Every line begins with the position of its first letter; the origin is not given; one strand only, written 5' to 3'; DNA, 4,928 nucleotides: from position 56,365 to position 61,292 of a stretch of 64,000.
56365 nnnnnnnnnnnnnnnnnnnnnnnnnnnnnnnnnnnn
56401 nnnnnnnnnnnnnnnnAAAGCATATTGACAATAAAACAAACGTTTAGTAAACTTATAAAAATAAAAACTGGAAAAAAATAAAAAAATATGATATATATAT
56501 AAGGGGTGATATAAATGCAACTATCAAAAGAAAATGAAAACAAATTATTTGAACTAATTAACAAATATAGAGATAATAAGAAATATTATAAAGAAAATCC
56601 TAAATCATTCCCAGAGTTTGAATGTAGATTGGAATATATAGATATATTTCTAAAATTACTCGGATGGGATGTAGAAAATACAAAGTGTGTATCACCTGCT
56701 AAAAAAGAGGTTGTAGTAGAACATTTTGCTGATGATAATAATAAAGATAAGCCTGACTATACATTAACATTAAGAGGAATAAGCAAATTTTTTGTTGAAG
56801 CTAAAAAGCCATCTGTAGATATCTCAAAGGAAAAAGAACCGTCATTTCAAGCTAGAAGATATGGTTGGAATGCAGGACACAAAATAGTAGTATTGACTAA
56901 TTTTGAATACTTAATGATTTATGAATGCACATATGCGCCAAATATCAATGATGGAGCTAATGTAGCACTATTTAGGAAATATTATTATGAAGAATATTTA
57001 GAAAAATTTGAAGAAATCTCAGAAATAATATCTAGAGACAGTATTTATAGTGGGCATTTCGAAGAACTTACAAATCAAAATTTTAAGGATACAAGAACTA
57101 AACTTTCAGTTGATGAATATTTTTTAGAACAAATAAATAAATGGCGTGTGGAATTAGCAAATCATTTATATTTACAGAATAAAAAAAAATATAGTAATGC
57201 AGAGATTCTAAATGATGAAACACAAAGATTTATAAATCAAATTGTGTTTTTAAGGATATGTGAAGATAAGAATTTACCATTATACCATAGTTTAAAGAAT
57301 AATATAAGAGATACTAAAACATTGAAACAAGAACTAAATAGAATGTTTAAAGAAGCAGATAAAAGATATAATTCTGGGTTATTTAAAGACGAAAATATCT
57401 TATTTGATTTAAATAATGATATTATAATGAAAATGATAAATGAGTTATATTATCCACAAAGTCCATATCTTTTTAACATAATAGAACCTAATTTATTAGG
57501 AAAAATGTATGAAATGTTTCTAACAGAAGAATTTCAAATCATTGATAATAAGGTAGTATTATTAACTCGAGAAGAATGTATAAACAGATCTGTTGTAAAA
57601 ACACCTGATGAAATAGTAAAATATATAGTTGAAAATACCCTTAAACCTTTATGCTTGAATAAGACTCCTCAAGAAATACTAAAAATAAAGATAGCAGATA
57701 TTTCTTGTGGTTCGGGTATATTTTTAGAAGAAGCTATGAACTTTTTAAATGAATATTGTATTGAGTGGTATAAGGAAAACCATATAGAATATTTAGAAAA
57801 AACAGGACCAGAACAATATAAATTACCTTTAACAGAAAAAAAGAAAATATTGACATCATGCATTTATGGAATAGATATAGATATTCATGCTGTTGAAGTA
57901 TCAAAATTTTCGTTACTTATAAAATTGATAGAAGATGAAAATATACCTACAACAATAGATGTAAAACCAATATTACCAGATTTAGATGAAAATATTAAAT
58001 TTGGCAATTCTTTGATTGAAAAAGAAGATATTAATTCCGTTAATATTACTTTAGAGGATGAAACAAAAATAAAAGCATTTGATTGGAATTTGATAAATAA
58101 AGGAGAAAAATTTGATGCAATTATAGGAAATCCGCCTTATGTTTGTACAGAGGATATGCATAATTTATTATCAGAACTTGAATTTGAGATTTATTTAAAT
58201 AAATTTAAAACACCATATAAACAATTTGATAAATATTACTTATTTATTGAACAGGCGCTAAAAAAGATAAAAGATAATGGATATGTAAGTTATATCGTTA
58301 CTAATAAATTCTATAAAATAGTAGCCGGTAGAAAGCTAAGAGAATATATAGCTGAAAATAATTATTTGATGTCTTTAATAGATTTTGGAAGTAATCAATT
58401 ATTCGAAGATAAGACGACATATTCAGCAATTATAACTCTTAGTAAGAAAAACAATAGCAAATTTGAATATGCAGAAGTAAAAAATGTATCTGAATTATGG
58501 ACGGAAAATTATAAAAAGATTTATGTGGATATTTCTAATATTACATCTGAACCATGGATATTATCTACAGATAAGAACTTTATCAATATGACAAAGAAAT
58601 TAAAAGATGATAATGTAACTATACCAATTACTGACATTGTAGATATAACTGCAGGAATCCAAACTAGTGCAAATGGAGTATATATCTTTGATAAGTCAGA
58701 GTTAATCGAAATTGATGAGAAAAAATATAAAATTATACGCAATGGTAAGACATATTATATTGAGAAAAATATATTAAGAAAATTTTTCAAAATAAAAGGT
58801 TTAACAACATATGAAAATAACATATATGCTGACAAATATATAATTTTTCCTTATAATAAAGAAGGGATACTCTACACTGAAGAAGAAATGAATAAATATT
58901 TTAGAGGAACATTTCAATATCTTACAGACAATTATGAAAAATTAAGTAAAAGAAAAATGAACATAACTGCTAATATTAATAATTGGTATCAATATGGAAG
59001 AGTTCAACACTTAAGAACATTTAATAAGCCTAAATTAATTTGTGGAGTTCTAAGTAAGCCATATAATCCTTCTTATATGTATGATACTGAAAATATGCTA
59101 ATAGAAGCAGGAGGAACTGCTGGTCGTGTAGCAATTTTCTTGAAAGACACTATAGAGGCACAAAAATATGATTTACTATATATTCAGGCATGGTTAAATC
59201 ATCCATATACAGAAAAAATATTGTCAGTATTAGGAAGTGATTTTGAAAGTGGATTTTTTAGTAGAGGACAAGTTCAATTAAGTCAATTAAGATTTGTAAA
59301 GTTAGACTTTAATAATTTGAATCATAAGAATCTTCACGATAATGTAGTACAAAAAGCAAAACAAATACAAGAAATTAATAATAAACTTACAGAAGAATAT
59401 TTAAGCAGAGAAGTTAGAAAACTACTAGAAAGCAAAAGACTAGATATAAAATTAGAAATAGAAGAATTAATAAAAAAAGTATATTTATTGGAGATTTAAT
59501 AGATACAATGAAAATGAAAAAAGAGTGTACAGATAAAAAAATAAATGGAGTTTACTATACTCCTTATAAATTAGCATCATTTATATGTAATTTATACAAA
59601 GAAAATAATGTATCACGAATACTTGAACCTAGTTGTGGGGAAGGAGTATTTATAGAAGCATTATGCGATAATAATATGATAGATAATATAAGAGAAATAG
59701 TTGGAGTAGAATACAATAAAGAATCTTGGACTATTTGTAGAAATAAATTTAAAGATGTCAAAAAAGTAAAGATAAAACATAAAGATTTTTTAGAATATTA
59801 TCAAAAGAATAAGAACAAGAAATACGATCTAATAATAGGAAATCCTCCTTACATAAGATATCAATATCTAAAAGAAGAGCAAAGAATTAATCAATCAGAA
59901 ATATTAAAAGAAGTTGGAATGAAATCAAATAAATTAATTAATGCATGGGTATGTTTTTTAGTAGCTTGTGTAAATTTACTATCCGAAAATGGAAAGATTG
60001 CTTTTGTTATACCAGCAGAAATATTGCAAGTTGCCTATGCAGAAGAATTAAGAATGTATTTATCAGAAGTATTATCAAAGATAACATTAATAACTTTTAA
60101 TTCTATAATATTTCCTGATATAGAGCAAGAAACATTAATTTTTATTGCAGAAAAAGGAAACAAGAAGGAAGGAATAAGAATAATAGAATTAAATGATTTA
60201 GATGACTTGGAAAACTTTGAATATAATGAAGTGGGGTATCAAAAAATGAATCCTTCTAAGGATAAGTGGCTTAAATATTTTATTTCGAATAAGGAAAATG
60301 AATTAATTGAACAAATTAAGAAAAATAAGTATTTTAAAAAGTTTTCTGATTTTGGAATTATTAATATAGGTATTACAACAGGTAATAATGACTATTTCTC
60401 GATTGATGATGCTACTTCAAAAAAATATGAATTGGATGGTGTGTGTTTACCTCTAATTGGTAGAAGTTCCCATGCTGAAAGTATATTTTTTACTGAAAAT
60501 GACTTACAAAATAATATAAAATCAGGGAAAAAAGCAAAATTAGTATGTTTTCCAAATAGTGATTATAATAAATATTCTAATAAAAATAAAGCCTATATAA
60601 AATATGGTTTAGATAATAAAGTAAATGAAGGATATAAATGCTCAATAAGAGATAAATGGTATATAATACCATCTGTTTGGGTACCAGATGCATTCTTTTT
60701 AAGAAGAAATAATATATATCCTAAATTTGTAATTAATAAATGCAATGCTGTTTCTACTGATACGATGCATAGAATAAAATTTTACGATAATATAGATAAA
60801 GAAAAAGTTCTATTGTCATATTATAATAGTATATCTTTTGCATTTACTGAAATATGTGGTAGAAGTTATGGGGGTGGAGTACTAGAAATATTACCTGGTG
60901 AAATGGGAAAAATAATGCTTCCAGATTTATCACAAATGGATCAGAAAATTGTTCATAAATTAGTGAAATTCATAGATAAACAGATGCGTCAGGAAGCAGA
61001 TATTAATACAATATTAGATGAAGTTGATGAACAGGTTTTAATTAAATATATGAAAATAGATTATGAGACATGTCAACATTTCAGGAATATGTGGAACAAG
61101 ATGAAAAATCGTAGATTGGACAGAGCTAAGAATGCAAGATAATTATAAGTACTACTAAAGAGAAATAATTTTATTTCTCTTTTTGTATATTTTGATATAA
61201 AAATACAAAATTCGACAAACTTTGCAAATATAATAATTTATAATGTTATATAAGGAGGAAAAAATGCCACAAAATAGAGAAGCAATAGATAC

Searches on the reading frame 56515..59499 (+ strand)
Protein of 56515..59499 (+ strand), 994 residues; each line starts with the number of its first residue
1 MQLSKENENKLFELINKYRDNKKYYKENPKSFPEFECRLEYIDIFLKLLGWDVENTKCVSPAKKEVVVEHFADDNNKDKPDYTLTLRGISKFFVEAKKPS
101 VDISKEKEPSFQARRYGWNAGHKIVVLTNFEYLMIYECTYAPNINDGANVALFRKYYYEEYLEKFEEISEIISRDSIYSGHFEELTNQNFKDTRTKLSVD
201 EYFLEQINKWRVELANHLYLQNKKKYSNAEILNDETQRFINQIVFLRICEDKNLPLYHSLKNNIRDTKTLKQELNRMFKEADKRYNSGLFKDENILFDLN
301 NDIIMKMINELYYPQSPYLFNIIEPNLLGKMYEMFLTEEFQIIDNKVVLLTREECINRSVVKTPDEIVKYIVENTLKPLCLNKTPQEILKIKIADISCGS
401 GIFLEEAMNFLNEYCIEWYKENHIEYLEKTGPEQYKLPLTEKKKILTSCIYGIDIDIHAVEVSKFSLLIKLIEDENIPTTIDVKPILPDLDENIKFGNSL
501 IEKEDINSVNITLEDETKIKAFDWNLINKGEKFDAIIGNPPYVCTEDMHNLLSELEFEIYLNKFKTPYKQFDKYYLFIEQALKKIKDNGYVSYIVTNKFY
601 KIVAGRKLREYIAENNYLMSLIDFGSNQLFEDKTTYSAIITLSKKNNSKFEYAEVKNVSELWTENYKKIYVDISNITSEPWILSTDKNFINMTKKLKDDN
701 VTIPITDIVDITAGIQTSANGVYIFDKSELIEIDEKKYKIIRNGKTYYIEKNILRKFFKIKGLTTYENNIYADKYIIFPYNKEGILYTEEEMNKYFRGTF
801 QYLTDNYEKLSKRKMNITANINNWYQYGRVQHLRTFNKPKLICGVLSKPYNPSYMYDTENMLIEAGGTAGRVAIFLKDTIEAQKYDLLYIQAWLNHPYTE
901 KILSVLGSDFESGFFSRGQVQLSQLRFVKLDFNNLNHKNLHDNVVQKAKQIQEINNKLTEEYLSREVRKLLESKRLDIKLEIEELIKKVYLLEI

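Call 5: search_protein_families(library=pfam, proteins=[window:56515-59499:+], max_evalue=0.1)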
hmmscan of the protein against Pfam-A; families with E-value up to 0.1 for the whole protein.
window:56515-59499:+ (994 aa): 6 families
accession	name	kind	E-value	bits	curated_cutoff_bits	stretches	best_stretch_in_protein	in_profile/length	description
PF07669.17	Eco57I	-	6.1e-37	127.8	25.3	1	449-630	2-171/171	Eco57I restriction-modification methylase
PF20473.4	MmeI_Mtase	-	3.8e-10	39.8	27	1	381-600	11-203/259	MmeI, DNA-methyltransferase domain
PF04313.20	HSDR_N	-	7.7e-07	29.6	25.1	1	65-143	117-197/198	Type I restriction enzyme R protein N terminus (HSDR_N)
PF01170.24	UPF0020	-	0.00017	21.8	22.3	0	499-543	87-132/197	RMKL-like, methyltransferase domain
PF05175.20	MTS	-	0.062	13.4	23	0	507-547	69-113/170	Methyltransferase small domain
PF15153.11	CYTL1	-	0.087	13.2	27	0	633-677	19-63/133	Cytokine-like protein 1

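Call 6: search_protein_families(library=padloc, proteins=[window:56515-59499:+], max_evalue=0.1)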
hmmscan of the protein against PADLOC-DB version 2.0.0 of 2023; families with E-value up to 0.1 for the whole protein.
window:56515-59499:+ (994 aa): 41 families (the best 25 are shown)
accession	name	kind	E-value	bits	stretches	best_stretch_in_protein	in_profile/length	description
PDLC03604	REase_MTase_IIG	-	1.2e-252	839.2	1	6-992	5-996/1011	Type IIG restriction enzyme-methyltransferase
PDLC03335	MTase_II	-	6e-50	168.5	1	347-917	68-561/607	Type II methyltransferase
PDLC03629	REase_MTase_IIG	-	4.5e-43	145.3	1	386-843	431-890/1182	Type IIG restriction enzyme-methyltransferase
PDLC03609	REase_MTase_IIG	-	9.7e-25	84.5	2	388-902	434-907/1066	Type IIG restriction enzyme-methyltransferase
PDLC02643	DrmMI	-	1e-22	77.9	2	363-500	560-716/1347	DrmMI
PDLC03601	REase_MTase_IIG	-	4.5e-22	75.7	1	511-864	652-1000/1110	Type IIG restriction enzyme-methyltransferase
PDLC03313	MTase_II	-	2.2e-21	74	1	500-732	112-356/563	Type II methyltransferase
PDLC03226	MTase_II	-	2e-20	71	2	479-664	70-254/579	Type II methyltransferase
PDLC02529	PglX|PglXI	-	4.2e-20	69.1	1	361-623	202-448/1189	PglX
PDLC03612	REase_MTase_IIG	-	1.1e-19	68.2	2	532-957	806-1212/1247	Type IIG restriction enzyme-methyltransferase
PDLC03315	MTase_II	-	4e-18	63.5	2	531-646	132-241/502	Type II methyltransferase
PDLC02521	PglX|PglXI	-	2.1e-17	60.4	3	531-740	480-690/1174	PglX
PDLC03245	MTase_II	-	8.3e-17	58.9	2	359-472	28-132/577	Type II methyltransferase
PDLC03596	REase_MTase_IIG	-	8.3e-17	58.5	2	528-737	707-917/1148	Type IIG restriction enzyme-methyltransferase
PDLC03600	REase_MTase_IIG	-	2.2e-16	57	3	528-724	492-691/1205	Type IIG restriction enzyme-methyltransferase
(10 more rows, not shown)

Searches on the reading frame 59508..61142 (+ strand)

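Call 5: search_protein_families(library=pfam, proteins=[window:59508-61142:+], max_evalue=0.1)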
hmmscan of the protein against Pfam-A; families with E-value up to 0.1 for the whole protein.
window:59508-61142:+ (544 aa): 14 families
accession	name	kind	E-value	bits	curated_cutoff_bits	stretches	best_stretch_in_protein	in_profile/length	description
PF22837.1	M_Eco57I_C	-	4.8e-33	115.2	27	1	252-479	4-230/283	Type II methyltransferase M.Eco57I, C-terminal domain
PF02384.22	N6_Mtase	-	4.5e-21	75.9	20.4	1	9-261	21-276/311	N-6 DNA Methylase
PF07669.17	Eco57I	-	9.7e-18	65.3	25.3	1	79-195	50-163/171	Eco57I restriction-modification methylase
PF20473.4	MmeI_Mtase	-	3.2e-05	23.7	27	1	94-181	125-211/259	MmeI, DNA-methyltransferase domain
PF03602.21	Cons_hypoth95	-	5.1e-05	23.4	24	1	34-137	41-146/182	Conserved hypothetical protein 95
PF13847.12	Methyltransf_31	-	0.00015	22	27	1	36-112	5-81/145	Methyltransferase domain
PF05175.20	MTS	-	0.00017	21.7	23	1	33-117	30-110/170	Methyltransferase small domain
PF13649.12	Methyltransf_25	-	0.00089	20.3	27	1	38-111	1-70/97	Methyltransferase domain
PF01170.24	UPF0020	-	0.0031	17.7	22.3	1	21-150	15-164/197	RMKL-like, methyltransferase domain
PF08242.18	Methyltransf_12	-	0.011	16.9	30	1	41-110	3-70/98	Methyltransferase domain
PF10198.14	Ada3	-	0.026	15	24.5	1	473-535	50-104/127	Histone acetyltransferases subunit 3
PF05147.19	LANC_like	-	0.04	12.9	23.2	1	76-144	68-138/350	Lanthionine synthetase C-like protein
PF13489.12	Methyltransf_23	-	0.049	13.8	27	1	19-110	6-86/164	Methyltransferase domain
PF08241.18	Methyltransf_11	-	0.095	13.8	21.2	0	39-109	1-64/95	Methyltransferase domain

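Call 6: search_protein_families(library=padloc, proteins=[window:59508-61142:+], max_evalue=0.1)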
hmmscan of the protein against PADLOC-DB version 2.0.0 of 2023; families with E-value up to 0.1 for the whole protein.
window:59508-61142:+ (544 aa): 34 families (the best 25 are shown)
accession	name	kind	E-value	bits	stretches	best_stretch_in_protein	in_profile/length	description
PDLC03267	MTase_II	-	6.5e-171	567.9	1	1-539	1-538/539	Type II methyltransferase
PDLC03301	MTase_II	-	2.2e-54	183.1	1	7-480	68-543/604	Type II methyltransferase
PDLC03331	MTase_II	-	2.1e-37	127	1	11-514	27-534/541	Type II methyltransferase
PDLC03248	MTase_II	-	2e-26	90.8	1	10-283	6-281/521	Type II methyltransferase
PDLC04134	mad2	-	1.5e-23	81.4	1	9-226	266-457/492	mads_2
PDLC03226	MTase_II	-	4.8e-23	79.6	1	4-216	7-234/579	Type II methyltransferase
PDLC03227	MTase_II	-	1e-22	78.7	1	9-353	23-372/494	Type II methyltransferase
PDLC03366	MTase_II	-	6.7e-20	69.3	1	9-523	18-538/568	Type II methyltransferase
PDLC03258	MTase_II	-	8.6e-20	69.2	1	9-185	18-172/366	Type II methyltransferase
PDLC03719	oMTase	-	1.8e-19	68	1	9-184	21-181/387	orphan methyltransferase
PDLC03335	MTase_II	-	2.2e-19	67.6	1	9-302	75-385/607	Type II methyltransferase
PDLC03222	MTase_II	-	2e-18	64.3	1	14-483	133-591/602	Type II methyltransferase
PDLC03338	MTase_II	-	3.7e-18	63.6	1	99-288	239-420/604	Type II methyltransferase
PDLC03328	MTase_II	-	2.1e-17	60.9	1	15-468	33-499/587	Type II methyltransferase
PDLC03612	REase_MTase_IIG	-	4.8e-16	56.1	1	104-494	805-1208/1247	Type IIG restriction enzyme-methyltransferase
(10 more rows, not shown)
